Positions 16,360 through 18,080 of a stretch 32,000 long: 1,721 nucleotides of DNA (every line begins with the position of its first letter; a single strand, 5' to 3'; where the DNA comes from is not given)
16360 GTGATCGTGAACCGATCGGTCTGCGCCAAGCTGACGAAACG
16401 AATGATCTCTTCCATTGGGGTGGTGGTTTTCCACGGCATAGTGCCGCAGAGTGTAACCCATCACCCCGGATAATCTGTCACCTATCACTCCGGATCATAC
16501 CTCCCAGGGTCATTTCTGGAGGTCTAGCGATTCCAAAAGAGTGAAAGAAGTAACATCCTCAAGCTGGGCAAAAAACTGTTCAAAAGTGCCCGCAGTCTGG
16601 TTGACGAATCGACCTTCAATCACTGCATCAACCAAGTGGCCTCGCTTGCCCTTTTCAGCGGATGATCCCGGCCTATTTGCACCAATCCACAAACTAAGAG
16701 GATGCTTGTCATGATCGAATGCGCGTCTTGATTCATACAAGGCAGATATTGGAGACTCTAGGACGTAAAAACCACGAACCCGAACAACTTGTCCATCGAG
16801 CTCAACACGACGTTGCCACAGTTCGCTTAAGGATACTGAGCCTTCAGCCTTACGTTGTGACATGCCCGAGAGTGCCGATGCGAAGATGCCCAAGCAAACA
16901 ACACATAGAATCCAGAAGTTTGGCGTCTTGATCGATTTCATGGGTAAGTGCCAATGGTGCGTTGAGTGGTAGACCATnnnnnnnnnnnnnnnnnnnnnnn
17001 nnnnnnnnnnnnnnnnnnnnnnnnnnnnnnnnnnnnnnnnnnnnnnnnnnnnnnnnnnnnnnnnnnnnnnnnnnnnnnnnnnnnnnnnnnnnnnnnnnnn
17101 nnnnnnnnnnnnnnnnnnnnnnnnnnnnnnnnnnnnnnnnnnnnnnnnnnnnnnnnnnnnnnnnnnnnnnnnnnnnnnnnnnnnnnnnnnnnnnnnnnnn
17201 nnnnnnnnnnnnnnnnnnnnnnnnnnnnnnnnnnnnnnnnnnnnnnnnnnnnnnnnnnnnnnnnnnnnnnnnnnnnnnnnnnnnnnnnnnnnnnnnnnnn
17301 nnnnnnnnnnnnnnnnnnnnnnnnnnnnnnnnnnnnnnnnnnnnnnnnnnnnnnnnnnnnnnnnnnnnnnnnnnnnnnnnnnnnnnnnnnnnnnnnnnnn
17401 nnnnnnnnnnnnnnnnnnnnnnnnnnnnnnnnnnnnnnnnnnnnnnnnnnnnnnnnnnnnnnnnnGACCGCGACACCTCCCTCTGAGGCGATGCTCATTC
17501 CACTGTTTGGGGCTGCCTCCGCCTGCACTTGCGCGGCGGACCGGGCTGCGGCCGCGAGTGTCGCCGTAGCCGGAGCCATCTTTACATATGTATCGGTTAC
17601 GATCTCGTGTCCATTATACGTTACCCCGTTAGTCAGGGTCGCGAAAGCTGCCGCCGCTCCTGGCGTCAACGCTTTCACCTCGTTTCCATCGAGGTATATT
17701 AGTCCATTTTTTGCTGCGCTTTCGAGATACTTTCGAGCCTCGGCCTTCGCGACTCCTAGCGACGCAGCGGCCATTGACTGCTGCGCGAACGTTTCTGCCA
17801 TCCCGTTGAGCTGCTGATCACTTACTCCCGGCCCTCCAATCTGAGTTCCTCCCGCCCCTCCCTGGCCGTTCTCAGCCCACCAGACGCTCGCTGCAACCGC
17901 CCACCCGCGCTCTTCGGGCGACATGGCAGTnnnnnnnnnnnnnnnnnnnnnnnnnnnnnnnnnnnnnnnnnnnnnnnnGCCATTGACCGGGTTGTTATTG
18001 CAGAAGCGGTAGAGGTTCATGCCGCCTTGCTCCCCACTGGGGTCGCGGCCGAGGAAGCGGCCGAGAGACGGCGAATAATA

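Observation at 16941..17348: HSHP metal-site-like motif in the last ~135 residues of the RHS C-terminal domain (possible JAB/MPN- or DUF4329-like module)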

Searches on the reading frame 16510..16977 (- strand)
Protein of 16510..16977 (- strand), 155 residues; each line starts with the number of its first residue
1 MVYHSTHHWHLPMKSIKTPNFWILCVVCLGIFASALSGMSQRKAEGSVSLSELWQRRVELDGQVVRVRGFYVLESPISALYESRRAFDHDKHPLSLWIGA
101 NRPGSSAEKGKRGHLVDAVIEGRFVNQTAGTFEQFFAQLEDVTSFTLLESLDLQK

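Call 5: search_protein_families(library=pfam, proteins=[window:16510-16977:-], max_evalue=1)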
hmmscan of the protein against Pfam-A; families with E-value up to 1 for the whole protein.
window:16510-16977:- (155 aa): 0 families

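Call 6: search_protein_families(library=ncbifam, proteins=[window:16510-16977:-], max_evalue=1)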
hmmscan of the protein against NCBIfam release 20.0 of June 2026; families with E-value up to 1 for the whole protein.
window:16510-16977:- (155 aa): 1 family
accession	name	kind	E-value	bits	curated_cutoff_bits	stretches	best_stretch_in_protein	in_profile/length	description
TIGR00902.1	2A0127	subfamily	0.14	11.2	698.9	1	17-69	90-137/388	3-phenylpropionate MFS transporter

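Call 21: search_protein_families(library=pfam, proteins=[window:16510-16941:-], max_evalue=10)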
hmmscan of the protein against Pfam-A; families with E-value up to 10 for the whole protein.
window:16510-16941:- (143 aa): 0 families

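Call 25: search_protein_families(library=padloc, proteins=[window:16510-16941:-], max_evalue=1)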
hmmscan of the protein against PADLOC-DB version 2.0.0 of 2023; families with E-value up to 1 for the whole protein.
window:16510-16941:- (143 aa): 0 families

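Call 26: search_protein_families(library=phrogs, proteins=[window:16510-16941:-], max_evalue=1)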
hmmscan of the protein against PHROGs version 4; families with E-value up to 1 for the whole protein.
window:16510-16941:- (143 aa): 0 families

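Call 92: search_protein_families(library=pfam, alignment_id=A8, max_evalue=1)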
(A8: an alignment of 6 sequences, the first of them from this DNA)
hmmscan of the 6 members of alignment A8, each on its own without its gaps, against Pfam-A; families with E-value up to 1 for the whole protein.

A. member 1, seq(143 aa): 0 families

B. families by the number of members that match (of 6 scanned): 4 families
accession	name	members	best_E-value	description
PF24169.1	Fn3-I_PB4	1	0.0019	Straight fiber protein PB4 first Fn3-like domain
PF21537.2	DUF1980_C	1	0.11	DUF1980 C-terminal domain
PF22759.1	E217_GP41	1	0.13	Baseplate hub gp41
PF06947.17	DUF1290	1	0.2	Protein of unknown function (DUF1290)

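Call 93: search_solved_structures(query=A8, max_evalue=10, show_alignments=1)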
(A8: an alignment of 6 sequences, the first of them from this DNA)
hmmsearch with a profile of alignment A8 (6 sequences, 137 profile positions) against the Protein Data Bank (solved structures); distinct sequences matched with E-value up to 10: 1.
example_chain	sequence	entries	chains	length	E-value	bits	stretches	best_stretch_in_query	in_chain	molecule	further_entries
7bgm_A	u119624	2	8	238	1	12.1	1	42-85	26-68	Phosphoribosyl-AMP cyclohydrolase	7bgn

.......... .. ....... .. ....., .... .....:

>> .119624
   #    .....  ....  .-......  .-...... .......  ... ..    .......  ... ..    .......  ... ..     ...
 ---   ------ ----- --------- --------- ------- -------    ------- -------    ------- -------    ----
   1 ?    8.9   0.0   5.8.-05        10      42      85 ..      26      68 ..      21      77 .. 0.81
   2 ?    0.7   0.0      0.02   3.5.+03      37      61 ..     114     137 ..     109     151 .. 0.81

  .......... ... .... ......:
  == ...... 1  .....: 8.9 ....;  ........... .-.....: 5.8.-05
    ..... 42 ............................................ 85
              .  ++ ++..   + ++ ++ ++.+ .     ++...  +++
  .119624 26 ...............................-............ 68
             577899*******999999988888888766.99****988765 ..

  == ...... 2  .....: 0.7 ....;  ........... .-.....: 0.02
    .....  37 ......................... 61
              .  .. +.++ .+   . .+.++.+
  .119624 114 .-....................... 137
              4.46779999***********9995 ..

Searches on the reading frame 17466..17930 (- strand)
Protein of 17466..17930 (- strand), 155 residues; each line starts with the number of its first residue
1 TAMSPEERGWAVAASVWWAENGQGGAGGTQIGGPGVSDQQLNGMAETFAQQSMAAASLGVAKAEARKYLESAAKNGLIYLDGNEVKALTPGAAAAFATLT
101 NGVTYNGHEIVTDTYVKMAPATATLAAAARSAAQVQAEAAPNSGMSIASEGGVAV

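Call 21: search_protein_families(library=pfam, proteins=[window:17466-17930:-], max_evalue=10)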
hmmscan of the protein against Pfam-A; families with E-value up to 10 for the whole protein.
window:17466-17930:- (155 aa): 0 families
